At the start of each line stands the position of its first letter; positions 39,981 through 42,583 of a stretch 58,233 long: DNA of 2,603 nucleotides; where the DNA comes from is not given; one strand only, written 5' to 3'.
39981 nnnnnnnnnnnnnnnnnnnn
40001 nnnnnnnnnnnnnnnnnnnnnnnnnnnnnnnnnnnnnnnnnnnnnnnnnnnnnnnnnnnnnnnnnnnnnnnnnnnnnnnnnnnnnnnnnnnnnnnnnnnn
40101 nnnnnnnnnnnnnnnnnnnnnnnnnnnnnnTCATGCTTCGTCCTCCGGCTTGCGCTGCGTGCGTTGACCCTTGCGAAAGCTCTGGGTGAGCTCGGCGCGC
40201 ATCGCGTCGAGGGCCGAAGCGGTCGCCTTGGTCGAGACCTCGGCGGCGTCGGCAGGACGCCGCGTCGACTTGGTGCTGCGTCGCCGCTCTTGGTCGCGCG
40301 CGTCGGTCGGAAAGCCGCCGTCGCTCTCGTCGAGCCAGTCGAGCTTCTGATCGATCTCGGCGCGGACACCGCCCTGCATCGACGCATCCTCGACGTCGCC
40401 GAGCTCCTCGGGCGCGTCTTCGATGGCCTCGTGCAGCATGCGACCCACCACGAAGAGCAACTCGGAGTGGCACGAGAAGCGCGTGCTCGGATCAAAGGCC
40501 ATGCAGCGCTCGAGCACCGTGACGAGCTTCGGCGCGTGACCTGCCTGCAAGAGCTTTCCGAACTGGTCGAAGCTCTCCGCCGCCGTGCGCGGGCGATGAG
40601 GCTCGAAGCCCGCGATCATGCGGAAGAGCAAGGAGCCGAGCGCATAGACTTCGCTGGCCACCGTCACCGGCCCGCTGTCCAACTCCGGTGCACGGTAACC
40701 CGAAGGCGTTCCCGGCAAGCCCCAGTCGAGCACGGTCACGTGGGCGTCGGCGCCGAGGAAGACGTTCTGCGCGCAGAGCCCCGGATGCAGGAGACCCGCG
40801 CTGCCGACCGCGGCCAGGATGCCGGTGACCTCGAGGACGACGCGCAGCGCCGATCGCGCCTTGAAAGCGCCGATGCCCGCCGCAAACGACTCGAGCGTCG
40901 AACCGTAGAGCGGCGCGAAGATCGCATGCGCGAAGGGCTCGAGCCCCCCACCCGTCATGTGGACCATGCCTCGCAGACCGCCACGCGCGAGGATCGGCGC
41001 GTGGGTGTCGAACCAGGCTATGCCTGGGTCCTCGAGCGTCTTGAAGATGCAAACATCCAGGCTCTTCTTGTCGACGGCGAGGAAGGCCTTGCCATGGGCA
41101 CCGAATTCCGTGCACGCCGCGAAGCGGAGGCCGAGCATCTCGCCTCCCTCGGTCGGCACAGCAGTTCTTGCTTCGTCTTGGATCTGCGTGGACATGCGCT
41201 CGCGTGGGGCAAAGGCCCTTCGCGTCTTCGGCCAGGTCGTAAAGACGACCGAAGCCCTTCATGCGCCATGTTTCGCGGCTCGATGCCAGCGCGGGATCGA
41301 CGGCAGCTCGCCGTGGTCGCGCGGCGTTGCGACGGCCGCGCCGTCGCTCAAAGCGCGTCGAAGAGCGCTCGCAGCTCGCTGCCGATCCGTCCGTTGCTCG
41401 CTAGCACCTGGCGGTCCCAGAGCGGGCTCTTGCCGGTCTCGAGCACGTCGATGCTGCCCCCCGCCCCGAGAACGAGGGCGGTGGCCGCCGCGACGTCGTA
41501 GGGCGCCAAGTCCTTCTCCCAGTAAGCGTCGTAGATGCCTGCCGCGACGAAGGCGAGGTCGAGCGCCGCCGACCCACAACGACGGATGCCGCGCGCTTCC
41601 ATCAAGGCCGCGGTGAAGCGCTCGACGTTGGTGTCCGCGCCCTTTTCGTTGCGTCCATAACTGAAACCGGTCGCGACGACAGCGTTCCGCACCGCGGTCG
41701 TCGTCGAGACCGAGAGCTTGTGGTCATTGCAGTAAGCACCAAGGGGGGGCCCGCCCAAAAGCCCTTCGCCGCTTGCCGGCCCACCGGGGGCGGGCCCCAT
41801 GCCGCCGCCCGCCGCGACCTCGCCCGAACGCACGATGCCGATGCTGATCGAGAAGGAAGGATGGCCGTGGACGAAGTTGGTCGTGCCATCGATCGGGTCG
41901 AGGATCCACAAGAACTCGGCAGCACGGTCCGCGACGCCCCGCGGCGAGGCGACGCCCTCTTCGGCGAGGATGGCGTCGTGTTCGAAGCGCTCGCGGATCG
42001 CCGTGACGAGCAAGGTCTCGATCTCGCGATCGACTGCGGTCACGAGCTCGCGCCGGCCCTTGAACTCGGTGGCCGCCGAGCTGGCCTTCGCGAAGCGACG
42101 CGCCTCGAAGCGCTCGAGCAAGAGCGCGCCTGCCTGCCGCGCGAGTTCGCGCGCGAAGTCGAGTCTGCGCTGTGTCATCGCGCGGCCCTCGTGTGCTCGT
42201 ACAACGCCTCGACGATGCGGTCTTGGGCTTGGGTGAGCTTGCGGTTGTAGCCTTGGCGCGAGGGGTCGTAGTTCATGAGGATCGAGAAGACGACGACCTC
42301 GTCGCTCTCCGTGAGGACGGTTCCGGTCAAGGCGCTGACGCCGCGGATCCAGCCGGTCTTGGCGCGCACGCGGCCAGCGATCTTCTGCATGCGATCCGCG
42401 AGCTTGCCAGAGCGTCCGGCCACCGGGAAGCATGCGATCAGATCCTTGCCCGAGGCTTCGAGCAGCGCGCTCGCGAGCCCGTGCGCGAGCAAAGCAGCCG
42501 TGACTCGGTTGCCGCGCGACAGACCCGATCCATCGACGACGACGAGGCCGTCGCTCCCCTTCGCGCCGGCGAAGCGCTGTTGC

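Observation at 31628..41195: Tightly coupled ten-gene operon joining tetrapyrrole/bilin-type proteins (phycobiliprotein-like globin, FDBR-like, two V4R) to a ParA positioning module and a pseudokinase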

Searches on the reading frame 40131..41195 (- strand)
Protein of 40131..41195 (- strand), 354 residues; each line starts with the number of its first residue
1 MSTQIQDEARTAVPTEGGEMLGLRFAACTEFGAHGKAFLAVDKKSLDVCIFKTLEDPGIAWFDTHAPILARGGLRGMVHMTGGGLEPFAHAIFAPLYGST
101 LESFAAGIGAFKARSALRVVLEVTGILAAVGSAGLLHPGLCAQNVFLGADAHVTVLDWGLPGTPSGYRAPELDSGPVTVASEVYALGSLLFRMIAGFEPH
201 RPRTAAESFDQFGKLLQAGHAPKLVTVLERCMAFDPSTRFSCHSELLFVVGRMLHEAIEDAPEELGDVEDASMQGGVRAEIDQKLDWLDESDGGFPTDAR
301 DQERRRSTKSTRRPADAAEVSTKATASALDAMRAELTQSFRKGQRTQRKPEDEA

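Call 4: search_protein_families(library=pfam, max_evalue=1, proteins=[window:40131-41195:-])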
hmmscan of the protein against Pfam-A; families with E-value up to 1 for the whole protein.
window:40131-41195:- (354 aa): 2 families
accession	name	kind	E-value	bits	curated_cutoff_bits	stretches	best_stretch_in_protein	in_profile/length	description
PF00069.31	Pkinase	-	8.3e-06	25.8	31.7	1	101-244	85-256/263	Protein kinase domain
PF07714.23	PK_Tyr_Ser-Thr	-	7.7e-05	22.5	23.1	1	111-241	99-250/258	Protein tyrosine and serine/threonine kinase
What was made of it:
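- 40131..41195 (-): g1, 354-aa pseudokinase (Hanks-type Ser/Thr kinase fold with an acidic, disordered C-terminal tail). Pfam Pkinase E 8e-6, below the family cutoff (call 4).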

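Call 5: search_protein_families(library=ncbifam, max_evalue=1, proteins=[window:40131-41195:-])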
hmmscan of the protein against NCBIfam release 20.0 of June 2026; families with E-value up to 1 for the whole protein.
window:40131-41195:- (354 aa): 6 families
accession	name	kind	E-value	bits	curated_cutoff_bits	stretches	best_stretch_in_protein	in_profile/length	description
NF047741.1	antiphage_MADS6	equivalog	4.3e-10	38.7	460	1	93-255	277-462/612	methylation-associated defense system protein kinase MAD6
NF038150.1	lanthi_synth_IV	equivalog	1.2e-07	30.5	650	1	105-244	289-448/851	class IV lanthionine synthetase LanL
NF033483.0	PknB_PASTA_kin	equivalog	6.2e-07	28.8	450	1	98-264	91-279/563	Stk1 family PASTA domain-containing Ser/Thr kinase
NF009651.0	PRK13184.1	equivalog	1.7e-05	23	839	2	117-160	116-159/932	serine/threonine-protein kinase PknD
TIGR03903.1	TOMM_kin_cyc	equivalog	0.0017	16.2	705.75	1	86-183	50-149/1267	TOMM system kinase/cyclase fusion protein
NF052427.1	StpK7MSMEG_1200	equivalog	0.0029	16.1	900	1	111-246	105-261/601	serine/threonine protein kinase StpK7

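Call 79: search_protein_families(library=padloc, max_evalue=0.001, proteins=[window:40131-41195:-])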
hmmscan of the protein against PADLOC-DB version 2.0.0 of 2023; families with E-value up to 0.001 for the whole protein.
window:40131-41195:- (354 aa): 20 families
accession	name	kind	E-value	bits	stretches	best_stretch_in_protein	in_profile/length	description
PDLC04042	PD-T4-6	-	1.5e-14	52.4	2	167-261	178-280/292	-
PDLC04053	PD-T4-6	-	2.8e-11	41.4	1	98-264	93-282/311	-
PDLC04047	PD-T4-6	-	9.7e-11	39.3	1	98-255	95-274/327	-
PDLC04043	PD-T4-6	-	1.6e-10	38.6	1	98-260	99-284/452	-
PDLC04039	PD-T4-6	-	7.4e-10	36.4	1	98-262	98-284/458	-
PDLC04054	PD-T4-6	-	9.5e-10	36.4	1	98-319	95-334/347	-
PDLC04057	PD-T4-6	-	5.9e-09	33.4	1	97-265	91-284/443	-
PDLC04138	mad6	-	3.2e-07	27.6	1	132-262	171-322/659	mads_6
PDLC04055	PD-T4-6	-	7.3e-07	26.3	0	180-264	254-345/496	-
PDLC04041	PD-T4-6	-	1.6e-06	25.6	1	97-285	112-329/443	-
PDLC01088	C3a189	-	3.9e-06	23.7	1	156-239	164-248/840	kinase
PDLC04044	PD-T4-6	-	5.1e-06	23.9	1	98-259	122-298/372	-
PDLC04061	PD-T4-6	-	7.5e-06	23.7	0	145-263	151-293/510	-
PDLC04052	PD-T4-6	-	1.1e-05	22.9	0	98-277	97-300/496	-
PDLC04046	PD-T4-6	-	2.4e-05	21.7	0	97-160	99-164/427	-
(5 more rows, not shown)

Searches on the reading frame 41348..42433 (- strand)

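Call 90: search_protein_families(library=pfam, max_evalue=0.0001, proteins=[window:41348-42433:-])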
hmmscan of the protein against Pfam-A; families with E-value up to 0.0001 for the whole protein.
window:41348-42433:- (361 aa): 1 family
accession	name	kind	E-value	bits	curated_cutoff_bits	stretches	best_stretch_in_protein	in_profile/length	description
PF00459.30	Inositol_P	-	4.6e-52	177.6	27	1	89-349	4-256/271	Inositol monophosphatase family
